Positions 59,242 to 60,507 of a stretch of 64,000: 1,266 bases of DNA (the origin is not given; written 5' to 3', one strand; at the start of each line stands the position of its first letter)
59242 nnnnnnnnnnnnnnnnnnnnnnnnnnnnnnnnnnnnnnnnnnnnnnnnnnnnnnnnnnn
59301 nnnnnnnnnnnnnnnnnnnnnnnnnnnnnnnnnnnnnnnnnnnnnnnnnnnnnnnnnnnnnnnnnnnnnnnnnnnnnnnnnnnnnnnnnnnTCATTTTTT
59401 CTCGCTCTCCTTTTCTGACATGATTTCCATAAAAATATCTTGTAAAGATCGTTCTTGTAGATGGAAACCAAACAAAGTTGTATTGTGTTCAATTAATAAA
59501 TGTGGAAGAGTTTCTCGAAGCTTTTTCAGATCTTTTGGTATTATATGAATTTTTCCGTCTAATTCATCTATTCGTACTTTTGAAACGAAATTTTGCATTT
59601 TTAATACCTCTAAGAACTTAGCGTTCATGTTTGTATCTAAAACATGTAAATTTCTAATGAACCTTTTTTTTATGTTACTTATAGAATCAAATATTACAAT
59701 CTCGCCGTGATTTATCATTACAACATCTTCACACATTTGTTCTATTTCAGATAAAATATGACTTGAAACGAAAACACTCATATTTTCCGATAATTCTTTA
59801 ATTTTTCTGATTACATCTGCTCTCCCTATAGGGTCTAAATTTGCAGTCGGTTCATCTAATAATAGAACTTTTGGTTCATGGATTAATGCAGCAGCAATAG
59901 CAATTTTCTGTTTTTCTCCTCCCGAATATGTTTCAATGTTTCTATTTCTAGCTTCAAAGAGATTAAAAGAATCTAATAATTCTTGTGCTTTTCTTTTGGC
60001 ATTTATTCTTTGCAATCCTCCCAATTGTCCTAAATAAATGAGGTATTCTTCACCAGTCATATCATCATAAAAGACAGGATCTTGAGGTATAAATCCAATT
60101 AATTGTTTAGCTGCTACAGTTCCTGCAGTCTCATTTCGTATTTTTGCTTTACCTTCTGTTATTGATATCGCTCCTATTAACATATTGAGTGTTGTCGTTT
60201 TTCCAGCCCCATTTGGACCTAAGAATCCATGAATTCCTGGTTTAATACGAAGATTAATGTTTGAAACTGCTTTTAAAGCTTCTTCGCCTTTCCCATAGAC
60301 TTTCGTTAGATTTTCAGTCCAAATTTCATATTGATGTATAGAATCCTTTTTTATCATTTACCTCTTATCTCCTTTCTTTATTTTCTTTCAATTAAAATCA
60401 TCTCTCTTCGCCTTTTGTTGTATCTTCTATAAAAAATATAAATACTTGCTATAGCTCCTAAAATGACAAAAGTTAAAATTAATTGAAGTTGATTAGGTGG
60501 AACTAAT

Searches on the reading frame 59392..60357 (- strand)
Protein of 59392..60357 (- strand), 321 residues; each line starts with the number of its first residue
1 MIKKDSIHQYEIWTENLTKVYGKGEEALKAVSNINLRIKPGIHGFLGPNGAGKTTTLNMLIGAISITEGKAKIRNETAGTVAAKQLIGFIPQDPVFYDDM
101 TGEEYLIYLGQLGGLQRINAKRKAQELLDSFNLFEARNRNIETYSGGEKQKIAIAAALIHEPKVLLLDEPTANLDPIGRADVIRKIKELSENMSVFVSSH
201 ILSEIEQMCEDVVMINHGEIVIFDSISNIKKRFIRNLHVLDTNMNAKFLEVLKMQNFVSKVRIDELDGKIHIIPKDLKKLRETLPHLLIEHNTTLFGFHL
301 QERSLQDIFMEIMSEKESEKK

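Call 48: search_protein_families(library=pfam, proteins=[window:59392-60357:-], max_evalue=0.00001)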
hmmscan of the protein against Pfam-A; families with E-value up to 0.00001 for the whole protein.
window:59392-60357:- (321 aa): 3 families
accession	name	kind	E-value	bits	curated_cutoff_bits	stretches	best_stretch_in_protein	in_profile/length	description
PF00005.33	ABC_tran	-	1.5e-28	100.6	25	1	32-172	2-137/137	ABC transporter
PF13304.12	AAA_21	-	3.5e-09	37.6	27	0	136-203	230-301/304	AAA domain, putative AbiEii toxin, Type IV TA system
PF02463.25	SMC_N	-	2e-08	34.4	40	0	128-214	121-210/220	RecF/RecN/SMC N terminal domain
